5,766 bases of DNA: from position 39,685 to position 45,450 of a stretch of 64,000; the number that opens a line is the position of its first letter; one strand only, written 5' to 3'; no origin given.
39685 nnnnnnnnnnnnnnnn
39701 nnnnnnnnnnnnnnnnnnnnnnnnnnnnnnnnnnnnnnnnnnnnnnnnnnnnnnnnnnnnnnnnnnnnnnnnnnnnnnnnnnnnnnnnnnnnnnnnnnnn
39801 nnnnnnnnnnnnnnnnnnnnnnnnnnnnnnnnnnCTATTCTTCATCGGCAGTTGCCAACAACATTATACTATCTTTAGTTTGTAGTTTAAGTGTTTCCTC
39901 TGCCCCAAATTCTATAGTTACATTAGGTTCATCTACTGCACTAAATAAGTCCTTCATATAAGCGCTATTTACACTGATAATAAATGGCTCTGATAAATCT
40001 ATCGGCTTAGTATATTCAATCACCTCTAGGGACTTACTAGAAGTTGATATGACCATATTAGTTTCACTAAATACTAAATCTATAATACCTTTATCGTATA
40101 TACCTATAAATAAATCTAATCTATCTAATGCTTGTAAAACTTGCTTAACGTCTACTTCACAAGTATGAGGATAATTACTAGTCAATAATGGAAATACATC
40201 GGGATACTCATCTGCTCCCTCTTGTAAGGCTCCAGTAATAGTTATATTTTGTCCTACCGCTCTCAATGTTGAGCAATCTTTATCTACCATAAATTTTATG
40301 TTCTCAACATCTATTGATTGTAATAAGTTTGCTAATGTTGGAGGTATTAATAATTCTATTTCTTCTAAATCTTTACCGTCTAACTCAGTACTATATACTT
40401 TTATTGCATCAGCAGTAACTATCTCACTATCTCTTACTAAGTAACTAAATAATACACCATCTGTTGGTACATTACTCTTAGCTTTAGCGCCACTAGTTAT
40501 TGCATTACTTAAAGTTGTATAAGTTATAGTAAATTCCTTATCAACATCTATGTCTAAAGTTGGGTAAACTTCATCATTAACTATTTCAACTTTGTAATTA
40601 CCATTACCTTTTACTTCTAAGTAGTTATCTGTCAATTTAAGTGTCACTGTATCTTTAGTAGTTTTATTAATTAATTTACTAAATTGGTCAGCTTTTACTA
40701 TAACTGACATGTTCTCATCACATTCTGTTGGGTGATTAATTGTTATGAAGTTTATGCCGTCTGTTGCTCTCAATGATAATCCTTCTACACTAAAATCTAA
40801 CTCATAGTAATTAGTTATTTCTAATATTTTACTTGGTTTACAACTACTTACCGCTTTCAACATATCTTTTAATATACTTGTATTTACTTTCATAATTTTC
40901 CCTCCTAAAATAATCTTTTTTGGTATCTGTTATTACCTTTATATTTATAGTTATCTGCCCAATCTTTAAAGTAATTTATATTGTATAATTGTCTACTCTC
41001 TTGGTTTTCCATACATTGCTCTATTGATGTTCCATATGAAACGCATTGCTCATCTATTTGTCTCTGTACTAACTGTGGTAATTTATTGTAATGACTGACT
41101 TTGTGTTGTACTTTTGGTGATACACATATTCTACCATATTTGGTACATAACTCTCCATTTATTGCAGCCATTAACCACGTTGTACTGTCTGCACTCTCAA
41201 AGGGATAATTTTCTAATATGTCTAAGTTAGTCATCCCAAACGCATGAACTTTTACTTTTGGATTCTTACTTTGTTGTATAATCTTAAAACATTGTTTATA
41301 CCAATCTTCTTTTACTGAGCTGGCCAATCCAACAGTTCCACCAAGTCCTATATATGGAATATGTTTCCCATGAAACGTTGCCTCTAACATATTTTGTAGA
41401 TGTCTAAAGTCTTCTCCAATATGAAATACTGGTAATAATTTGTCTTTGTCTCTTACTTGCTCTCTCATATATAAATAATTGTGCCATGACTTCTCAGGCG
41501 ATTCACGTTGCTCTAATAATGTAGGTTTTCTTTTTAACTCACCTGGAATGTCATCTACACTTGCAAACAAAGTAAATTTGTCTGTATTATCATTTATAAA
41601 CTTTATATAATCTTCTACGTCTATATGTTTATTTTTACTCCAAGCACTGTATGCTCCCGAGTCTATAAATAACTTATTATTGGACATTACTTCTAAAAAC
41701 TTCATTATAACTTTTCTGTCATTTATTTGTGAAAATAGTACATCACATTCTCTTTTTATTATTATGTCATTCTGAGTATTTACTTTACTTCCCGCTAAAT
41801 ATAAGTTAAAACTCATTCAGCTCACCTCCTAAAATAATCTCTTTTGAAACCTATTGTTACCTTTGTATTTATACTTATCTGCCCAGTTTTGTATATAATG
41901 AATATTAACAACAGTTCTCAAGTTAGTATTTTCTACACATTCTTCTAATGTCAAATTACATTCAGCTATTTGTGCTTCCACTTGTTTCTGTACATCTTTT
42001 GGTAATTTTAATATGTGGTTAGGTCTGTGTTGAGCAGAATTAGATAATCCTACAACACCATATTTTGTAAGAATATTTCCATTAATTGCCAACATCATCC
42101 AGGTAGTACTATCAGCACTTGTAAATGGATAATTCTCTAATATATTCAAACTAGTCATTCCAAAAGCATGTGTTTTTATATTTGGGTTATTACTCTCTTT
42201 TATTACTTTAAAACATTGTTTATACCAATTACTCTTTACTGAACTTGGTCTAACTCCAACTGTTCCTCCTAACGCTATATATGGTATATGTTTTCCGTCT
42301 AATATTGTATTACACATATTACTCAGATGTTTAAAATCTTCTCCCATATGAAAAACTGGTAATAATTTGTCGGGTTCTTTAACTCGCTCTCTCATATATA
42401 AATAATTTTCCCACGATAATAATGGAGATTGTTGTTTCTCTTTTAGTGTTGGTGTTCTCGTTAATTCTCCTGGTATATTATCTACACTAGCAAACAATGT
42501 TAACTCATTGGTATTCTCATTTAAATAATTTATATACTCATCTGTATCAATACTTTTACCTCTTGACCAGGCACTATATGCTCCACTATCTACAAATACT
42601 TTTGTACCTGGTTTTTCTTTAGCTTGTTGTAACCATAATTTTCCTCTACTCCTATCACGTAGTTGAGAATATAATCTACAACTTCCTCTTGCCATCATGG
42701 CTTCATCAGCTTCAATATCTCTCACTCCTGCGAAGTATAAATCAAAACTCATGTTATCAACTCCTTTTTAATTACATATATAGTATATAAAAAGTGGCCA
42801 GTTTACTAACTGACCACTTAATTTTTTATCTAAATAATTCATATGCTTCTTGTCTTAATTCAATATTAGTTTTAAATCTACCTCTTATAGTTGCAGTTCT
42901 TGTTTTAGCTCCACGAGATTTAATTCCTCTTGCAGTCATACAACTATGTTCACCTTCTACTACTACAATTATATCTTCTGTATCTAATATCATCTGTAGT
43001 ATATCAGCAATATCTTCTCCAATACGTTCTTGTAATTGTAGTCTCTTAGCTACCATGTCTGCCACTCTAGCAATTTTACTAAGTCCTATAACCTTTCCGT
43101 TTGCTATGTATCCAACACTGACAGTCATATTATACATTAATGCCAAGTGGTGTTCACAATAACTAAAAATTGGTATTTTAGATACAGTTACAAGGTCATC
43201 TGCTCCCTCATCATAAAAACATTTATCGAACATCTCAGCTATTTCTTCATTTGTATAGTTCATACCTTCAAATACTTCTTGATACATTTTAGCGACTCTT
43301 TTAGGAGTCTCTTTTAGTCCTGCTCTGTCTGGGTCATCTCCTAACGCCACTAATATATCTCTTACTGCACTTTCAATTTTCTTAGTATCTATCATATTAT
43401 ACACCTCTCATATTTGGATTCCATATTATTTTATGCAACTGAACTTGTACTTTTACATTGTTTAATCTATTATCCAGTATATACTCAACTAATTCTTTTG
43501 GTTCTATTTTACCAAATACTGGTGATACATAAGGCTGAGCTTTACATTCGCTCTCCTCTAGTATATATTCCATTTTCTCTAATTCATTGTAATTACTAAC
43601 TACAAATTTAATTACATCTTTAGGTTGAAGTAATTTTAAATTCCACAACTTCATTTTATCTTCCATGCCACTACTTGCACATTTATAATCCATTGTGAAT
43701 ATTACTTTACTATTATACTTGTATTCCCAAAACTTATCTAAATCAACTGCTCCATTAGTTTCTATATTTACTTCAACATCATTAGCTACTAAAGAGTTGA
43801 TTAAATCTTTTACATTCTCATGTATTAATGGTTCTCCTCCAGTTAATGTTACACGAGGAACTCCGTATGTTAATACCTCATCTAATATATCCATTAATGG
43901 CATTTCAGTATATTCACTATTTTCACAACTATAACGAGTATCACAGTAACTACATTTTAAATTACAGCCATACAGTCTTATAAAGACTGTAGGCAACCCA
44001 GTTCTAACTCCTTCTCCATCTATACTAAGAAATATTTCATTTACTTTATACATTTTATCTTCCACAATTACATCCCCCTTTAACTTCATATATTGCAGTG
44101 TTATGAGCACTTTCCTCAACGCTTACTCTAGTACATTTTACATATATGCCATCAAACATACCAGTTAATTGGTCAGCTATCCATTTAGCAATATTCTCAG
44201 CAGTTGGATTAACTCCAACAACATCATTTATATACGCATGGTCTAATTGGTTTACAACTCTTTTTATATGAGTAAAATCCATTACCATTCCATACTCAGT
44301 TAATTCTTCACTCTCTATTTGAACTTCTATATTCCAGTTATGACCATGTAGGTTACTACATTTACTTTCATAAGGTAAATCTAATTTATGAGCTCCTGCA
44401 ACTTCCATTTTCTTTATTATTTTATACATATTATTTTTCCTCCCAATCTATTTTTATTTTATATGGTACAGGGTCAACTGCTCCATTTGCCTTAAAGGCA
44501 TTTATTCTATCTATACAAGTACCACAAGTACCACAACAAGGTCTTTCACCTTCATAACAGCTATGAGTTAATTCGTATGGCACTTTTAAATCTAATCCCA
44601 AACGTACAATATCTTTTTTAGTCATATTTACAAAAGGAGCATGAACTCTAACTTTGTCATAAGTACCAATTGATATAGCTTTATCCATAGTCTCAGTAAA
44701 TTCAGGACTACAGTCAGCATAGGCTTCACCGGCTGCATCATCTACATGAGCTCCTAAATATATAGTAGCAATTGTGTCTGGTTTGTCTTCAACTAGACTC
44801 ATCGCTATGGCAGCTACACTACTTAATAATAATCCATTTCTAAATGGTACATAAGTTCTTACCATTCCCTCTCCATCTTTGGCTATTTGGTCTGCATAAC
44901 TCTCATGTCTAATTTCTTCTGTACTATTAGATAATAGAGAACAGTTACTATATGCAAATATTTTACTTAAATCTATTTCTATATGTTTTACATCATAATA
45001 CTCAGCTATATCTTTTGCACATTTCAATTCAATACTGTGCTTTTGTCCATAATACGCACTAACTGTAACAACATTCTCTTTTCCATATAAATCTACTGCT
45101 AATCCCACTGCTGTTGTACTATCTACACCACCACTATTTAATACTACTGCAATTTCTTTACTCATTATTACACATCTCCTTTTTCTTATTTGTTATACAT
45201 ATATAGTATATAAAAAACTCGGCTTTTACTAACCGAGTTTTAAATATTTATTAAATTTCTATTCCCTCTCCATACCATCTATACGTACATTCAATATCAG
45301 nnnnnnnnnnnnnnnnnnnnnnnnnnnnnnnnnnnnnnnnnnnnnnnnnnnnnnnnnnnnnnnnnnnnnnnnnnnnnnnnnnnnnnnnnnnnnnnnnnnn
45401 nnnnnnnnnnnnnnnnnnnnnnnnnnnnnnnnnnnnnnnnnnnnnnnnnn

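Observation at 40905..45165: Complete preQ0 pathway plus two tandem, divergent DpdA paralogues: a 7-deazaguanine DNA-modification module with a duplicated transglycosylase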

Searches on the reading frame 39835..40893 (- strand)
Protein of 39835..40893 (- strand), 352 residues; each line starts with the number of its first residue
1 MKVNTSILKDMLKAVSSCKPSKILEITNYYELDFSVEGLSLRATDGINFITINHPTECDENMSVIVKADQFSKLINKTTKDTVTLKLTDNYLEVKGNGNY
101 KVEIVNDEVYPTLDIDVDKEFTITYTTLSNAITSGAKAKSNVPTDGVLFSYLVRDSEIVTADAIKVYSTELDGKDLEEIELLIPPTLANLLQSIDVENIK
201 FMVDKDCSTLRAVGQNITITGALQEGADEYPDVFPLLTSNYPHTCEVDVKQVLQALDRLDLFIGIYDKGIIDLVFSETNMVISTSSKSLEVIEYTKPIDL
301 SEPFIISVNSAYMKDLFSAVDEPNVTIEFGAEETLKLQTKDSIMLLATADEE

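Call 3: search_protein_families(library=pfam, proteins=[window:39835-40893:-], max_evalue=0.01)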
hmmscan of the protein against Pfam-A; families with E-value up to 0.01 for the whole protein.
window:39835-40893:- (352 aa): 2 families
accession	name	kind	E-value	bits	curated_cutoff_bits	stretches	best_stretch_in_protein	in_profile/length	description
PF00712.24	DNA_pol3_beta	-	3.2e-08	34.2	24.4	1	7-114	10-120/120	DNA polymerase III beta subunit, N-terminal domain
PF02768.20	DNA_pol3_beta_3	-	7e-07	29.5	27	1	240-331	7-98/121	DNA polymerase III beta subunit, C-terminal domain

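Call 4: search_protein_families(library=phrogs, proteins=[window:39835-40893:-], max_evalue=0.001)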
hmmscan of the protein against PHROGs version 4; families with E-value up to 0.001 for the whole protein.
window:39835-40893:- (352 aa): 2 families
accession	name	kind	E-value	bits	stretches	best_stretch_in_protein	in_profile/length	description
phrog_947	-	DNA, RNA and nucleotide metabolism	3.6e-40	139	1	1-335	5-345/368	DNA polymerase processivity factor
phrog_29566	-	unknown function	0.00012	22.1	1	102-199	14-112/364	-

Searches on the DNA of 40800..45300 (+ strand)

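Call 6: search_dna_similar(query=window:40800-45300:+, collection=phages, mode=near, max_rows=30)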
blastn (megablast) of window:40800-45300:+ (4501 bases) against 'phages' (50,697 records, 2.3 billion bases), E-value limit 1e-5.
No match.

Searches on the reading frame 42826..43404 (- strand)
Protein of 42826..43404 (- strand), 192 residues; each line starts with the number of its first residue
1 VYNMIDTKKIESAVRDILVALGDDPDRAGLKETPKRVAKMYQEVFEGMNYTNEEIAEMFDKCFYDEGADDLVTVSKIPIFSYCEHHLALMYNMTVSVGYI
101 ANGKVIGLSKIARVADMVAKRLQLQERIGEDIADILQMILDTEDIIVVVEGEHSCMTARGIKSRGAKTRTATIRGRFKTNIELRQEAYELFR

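Call 3: search_protein_families(library=pfam, proteins=[window:42826-43404:-], max_evalue=0.01)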
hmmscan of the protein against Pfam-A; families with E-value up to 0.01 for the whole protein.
window:42826-43404:- (192 aa): 1 family
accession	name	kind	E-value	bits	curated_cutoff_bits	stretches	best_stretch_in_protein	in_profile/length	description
PF01227.27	GTP_cyclohydroI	-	1.3e-64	217.4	27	1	10-191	1-178/179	GTP cyclohydrolase I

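Call 4: search_protein_families(library=phrogs, proteins=[window:42826-43404:-], max_evalue=0.001)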
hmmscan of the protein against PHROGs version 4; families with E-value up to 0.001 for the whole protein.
window:42826-43404:- (192 aa): 1 family
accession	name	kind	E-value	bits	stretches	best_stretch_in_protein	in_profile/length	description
phrog_2197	-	other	2.4e-60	204.4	1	3-190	12-197/200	GTP cyclohydrolase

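Call 99: search_protein_families(library=ncbifam, proteins=[window:42826-43395:-], max_evalue=0.1)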
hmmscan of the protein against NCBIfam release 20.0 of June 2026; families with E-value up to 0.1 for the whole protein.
window:42826-43395:- (189 aa): 6 families
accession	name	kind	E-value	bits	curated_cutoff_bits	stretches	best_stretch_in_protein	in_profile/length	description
NF006826.0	PRK09347.1-3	subfamily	1.1e-71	240.3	162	1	2-188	4-186/189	GTP cyclohydrolase I FolE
TIGR00063.1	folE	equivalog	3.4e-58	196.1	181.6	1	7-187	1-177/180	GTP cyclohydrolase I FolE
NF006825.1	PRK09347.1-2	subfamily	5.2e-52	175.9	174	1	8-187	2-177/179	GTP cyclohydrolase I FolE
NF006824.0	PRK09347.1-1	equivalog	3.7e-47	160.6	202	1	5-186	36-214/219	GTP cyclohydrolase I FolE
NF006232.0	PRK08366.1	equivalog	0.032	12.8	646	1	106-169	20-83/394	2-ketoisovalerate ferredoxin oxidoreductase subunit alpha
NF002150.0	PRK00982.1-4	subfamily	0.076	13.3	66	0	112-141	22-51/80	acyl carrier protein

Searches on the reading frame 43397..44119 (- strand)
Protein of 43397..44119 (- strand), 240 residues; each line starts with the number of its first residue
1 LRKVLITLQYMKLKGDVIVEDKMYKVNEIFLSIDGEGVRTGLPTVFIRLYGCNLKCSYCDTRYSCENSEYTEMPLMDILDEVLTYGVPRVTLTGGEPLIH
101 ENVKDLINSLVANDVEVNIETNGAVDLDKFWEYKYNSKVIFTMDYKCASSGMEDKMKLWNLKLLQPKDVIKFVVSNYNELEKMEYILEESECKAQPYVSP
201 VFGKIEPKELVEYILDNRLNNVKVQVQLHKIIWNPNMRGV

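Call 3: search_protein_families(library=pfam, proteins=[window:43397-44119:-], max_evalue=0.01)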
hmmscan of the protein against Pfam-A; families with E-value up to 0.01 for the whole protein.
window:43397-44119:- (240 aa): 3 families
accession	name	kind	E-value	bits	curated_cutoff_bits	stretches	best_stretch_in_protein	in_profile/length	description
PF04055.27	Radical_SAM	-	7e-14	52.8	29.5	1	50-134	5-101/166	Radical SAM superfamily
PF13353.11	Fer4_12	-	5.3e-08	33.7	22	1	33-108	1-72/137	4Fe-4S single cluster domain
PF10276.14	zf-CHCC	-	0.0087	16.5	27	0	34-63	7-37/37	Zinc-finger domain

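Call 4: search_protein_families(library=phrogs, proteins=[window:43397-44119:-], max_evalue=0.001)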
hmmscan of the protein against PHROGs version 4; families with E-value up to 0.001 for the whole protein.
window:43397-44119:- (240 aa): 6 families
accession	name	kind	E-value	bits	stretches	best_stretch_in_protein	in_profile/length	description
phrog_2076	-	moron, auxiliary metabolic gene and host takeover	2e-43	149.7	1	22-234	11-242/247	QueE-like radical SAM domain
phrog_13987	-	other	1.1e-08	35.7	1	51-188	24-158/274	radical SAM domain-containing protein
phrog_1802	-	other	2.6e-08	34.2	1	51-130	53-145/556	radical SAM domain-containing protein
phrog_626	-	DNA, RNA and nucleotide metabolism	1.3e-05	25.8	1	33-108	12-87/164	anaerobic ribonucleotide reductase small subunit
phrog_14086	-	other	2.1e-05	25.1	1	51-144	96-204/353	radical SAM domain-containing protein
phrog_21308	-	other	0.00029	20.1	1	51-131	422-508/735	radical SAM domain-containing protein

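Call 99: search_protein_families(library=ncbifam, proteins=[window:43397-44065:-], max_evalue=0.1)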
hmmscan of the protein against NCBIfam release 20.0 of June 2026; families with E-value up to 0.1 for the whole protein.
window:43397-44065:- (222 aa): 62 families (the best 25 are shown)
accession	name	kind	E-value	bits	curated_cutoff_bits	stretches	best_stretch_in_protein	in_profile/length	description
TIGR03963.1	rSAM_QueE_Clost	equivalog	4.3e-82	275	260.1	1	6-222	1-219/219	putative 7-carboxy-7-deazaguanine synthase QueE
TIGR04349.1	rSAM_QueE_gams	hypoth_equivalog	6.3e-54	182.8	300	1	7-217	2-206/210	7-carboxy-7-deazaguanine synthase QueE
TIGR03365.1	Bsubt_queE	equivalog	4e-25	88.7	206.1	1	7-157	4-160/238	7-carboxy-7-deazaguanine synthase QueE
TIGR04322.1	rSAM_QueE_Ecoli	equivalog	4.7e-21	75.3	200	1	12-214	1-212/215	7-carboxy-7-deazaguanine synthase QueE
TIGR04508.1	queE_Cx14CxxC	equivalog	4.5e-14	52.8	240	1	6-111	1-123/208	7-carboxy-7-deazaguanine synthase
TIGR02495.1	NrdG2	equivalog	7.7e-13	48.2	131.15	1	23-107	15-101/193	anaerobic ribonucleoside-triphosphate reductase activating protein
TIGR04251.1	SCM_rSAM_ScmF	equivalog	1.2e-12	47.9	400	1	31-107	11-92/353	SynChlorMet cassette radical SAM/SPASM protein ScmF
TIGR02666.1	moaA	equivalog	6.4e-12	45.1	284.05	1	34-106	20-101/336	GTP 3',8-cyclase MoaA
NF001199.0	PRK00164.2-1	equivalog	6.7e-12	45.2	231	1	34-107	22-98/308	GTP 3',8-cyclase MoaA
TIGR02668.1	moaA_archaeal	equivalog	3.5e-11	42.6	325.25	1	34-107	20-96/303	GTP 3',8-cyclase MoaA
TIGR03470.1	HpnH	equivalog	9.9e-11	41.2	225.05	1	30-123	34-127/318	adenosyl-hopene transferase HpnH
NF050035.1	rSAM_WgK_link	exception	2.6e-10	39.9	650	1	33-114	18-102/367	radical SAM/SPASM peptide maturase WgkB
TIGR04317.1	W_rSAM_matur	equivalog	1.1e-09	37.9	380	1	33-114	13-96/349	tungsten cofactor oxidoreductase radical SAM maturase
TIGR04466.1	rSAM_BlsE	equivalog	1.9e-09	37.4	400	1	27-107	5-86/327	cytosylglucuronate decarboxylase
TIGR04347.1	pseudo_SAM_Halo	equivalog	3.9e-09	36.2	525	1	33-107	47-123/390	TIGR04347 family pseudo-SAM/SPASM protein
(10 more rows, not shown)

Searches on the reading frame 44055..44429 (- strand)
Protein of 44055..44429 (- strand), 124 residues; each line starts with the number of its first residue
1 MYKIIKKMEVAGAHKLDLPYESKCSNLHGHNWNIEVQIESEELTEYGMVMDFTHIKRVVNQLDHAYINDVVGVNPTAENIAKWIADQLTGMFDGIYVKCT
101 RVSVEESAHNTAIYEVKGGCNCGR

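Call 3: search_protein_families(library=pfam, proteins=[window:44055-44429:-], max_evalue=0.01)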
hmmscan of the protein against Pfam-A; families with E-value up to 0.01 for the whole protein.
window:44055-44429:- (124 aa): 1 family
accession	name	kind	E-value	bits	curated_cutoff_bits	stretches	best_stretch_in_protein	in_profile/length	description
PF01242.24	PTPS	-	2.9e-31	108.4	22.4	1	4-115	2-119/121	6-pyruvoyl tetrahydropterin synthase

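Call 4: search_protein_families(library=phrogs, proteins=[window:44055-44429:-], max_evalue=0.001)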
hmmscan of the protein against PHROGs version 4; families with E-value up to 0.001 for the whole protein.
window:44055-44429:- (124 aa): 1 family
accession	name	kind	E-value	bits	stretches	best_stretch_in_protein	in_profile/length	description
phrog_2389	-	moron, auxiliary metabolic gene and host takeover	1e-23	84.8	2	12-68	18-79/158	QueD-like 6-pyruvoyl-tetrahydropterin synthase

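Call 99: search_protein_families(library=ncbifam, proteins=[window:44055-44429:-], max_evalue=0.1)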
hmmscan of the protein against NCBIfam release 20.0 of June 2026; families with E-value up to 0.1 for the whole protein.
window:44055-44429:- (124 aa): 4 families
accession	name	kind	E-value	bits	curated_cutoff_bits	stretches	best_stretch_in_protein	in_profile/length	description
TIGR03367.1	queuosine_QueD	equivalog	1.8e-27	95.5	89.25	1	4-89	2-91/92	6-carboxytetrahydropterin synthase QueD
TIGR00039.1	6PTHBS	subfamily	2.7e-25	89.1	125.5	1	1-116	1-121/124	6-pyruvoyl tetrahydropterin synthase/6-carboxytetrahydropterin synthase family protein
TIGR03112.1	6_pyr_pter_rel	hypoth_equivalog_domain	1e-07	32.2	69.35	1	20-110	15-108/113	6-pyruvoyl tetrahydropterin synthase-related domain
NF045774.1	cytochro_C551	exception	0.055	13.4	118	1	20-87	46-109/110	cytochrome c551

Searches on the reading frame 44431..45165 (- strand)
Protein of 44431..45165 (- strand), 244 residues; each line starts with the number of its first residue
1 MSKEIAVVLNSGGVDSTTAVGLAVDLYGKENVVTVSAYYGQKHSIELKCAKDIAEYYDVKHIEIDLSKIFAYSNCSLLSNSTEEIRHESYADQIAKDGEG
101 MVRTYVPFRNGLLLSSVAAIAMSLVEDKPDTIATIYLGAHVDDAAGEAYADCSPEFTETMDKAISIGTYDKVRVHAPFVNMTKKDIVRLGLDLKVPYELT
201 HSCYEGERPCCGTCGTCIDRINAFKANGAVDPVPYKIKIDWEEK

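Call 3: search_protein_families(library=pfam, proteins=[window:44431-45165:-], max_evalue=0.01)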
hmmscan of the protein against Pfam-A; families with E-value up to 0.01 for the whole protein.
window:44431-45165:- (244 aa): 4 families
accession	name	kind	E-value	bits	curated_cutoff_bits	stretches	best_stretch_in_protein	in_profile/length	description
PF06508.19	QueC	-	3.8e-52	177.3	22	1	6-227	2-209/210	Queuosine biosynthesis protein QueC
PF02540.23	NAD_synthase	-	2.1e-06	27.5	21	1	9-86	24-100/242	NAD synthase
PF00733.27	Asn_synthase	-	6.6e-06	26.5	21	1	11-67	25-80/354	Asparagine synthase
PF00764.25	Arginosuc_synth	-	0.0023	18.4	27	1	8-74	4-69/162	Arginosuccinate synthase N-terminal HUP domain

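Call 4: search_protein_families(library=phrogs, proteins=[window:44431-45165:-], max_evalue=0.001)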
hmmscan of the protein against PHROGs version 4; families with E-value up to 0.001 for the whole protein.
window:44431-45165:- (244 aa): 6 families
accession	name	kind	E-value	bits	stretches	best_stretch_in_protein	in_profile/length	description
phrog_1550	-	moron, auxiliary metabolic gene and host takeover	1.6e-60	206.1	1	6-243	148-366/418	QueC-like queuosine biosynthesis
phrog_10428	-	other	8.7e-26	91.6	1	4-236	256-472/476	L-glutamine-D-fructose-6-phosphate aminotransferase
phrog_16728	-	unknown function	2.7e-07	30.8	1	8-67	260-319/579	-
phrog_11189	-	other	9.2e-06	26.3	1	10-77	34-107/256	NAD synthetase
phrog_424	-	moron, auxiliary metabolic gene and host takeover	3.6e-05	23.9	0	2-57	159-215/460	phosphoadenosine phosphosulfate reductase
phrog_36784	-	other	0.00088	18.8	0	7-47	312-354/594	NAD synthetase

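Call 99: search_protein_families(library=ncbifam, proteins=[window:44431-45165:-], max_evalue=0.1)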
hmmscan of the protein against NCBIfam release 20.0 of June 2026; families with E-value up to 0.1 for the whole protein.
window:44431-45165:- (244 aa): 12 families
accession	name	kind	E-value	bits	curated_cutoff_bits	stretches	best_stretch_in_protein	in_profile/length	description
TIGR00364.1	TIGR00364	equivalog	2.5e-47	161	150.3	1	6-220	1-201/201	7-cyano-7-deazaguanine synthase QueC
NF008317.0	PRK11106.1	equivalog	5.7e-20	71.7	378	1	6-224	4-210/231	7-cyano-7-deazaguanine synthase QueC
TIGR00268.2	TIGR00268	equivalog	2.4e-07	30.3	150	1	6-69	16-79/259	ATP-dependent sacrificial sulfur transferase LarE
NF010392.0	PRK13820.1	equivalog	3.5e-07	29.6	512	1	4-75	3-73/395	argininosuccinate synthase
NF010587.0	PRK13980.1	equivalog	1.6e-06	27.5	255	1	6-71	34-99/267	NAD+ synthase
NF002048.0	PRK00876.1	subfamily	1.6e-05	23.9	313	1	6-75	40-109/330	NAD(+) synthase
NF010588.0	PRK13981.1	equivalog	2.5e-05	22.9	479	1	10-74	292-356/546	NAD+ synthase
TIGR00552.1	nadE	equivalog_domain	0.00023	20.5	63.65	1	10-74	29-94/251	NAD(+) synthase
NF041925.1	QatC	equivalog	0.00055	18.9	280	0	172-238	251-329/398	Qat anti-phage system QueC-like protein QatC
TIGR01536.1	asn_synth_AEB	equivalog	0.0035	16.4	267.1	1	4-70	254-319/517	asparagine synthase (glutamine-hydrolyzing)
TIGR03108.1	eps_aminotran_1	hypoth_equivalog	0.022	13.4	816.9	1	11-68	266-322/628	XrtA/PEP-CTERM system amidotransferase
TIGR03104.1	trio_amidotrans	equivalog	0.062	11.5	570.1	1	8-66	265-325/589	N-acetylglutaminylglutamine amidotransferase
